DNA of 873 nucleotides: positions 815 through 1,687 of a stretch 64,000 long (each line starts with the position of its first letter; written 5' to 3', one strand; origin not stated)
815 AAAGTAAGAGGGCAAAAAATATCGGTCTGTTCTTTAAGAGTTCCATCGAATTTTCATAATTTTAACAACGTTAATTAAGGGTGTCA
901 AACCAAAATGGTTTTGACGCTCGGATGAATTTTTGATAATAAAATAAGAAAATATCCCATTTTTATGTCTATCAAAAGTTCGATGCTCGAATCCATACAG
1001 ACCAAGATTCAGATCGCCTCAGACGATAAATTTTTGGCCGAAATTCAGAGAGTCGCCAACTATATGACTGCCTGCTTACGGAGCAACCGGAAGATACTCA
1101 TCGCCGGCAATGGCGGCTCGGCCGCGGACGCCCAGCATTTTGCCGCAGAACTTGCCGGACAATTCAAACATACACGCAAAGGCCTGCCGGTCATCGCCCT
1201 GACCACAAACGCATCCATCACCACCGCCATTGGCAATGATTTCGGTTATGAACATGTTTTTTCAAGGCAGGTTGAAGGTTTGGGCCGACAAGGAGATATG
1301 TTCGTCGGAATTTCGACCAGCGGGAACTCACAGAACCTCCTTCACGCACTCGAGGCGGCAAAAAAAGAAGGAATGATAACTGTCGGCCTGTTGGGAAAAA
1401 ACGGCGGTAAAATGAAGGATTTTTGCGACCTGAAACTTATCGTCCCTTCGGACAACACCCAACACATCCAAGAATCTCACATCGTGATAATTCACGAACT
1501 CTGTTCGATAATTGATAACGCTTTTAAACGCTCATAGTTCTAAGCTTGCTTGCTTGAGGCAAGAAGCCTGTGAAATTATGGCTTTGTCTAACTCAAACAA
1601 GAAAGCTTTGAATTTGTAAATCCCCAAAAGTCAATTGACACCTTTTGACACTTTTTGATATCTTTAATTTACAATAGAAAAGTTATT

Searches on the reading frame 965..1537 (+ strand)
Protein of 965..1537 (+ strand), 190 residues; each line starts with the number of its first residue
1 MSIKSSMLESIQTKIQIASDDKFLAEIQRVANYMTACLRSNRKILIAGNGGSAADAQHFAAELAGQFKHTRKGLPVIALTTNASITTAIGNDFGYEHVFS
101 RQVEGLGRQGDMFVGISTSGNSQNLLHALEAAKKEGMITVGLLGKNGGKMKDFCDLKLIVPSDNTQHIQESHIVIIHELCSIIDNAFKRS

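Call 8: search_protein_families(library=pfam, proteins=[window:965-1537:+])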
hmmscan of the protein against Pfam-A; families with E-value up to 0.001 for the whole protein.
window:965-1537:+ (190 aa): 2 families
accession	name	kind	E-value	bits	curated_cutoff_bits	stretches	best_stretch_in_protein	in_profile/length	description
PF13580.11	SIS_2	-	1.4e-26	93.6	27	1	25-144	19-138/138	SIS domain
PF01380.27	SIS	-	2.3e-08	34.4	25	1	103-169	47-112/131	SIS domain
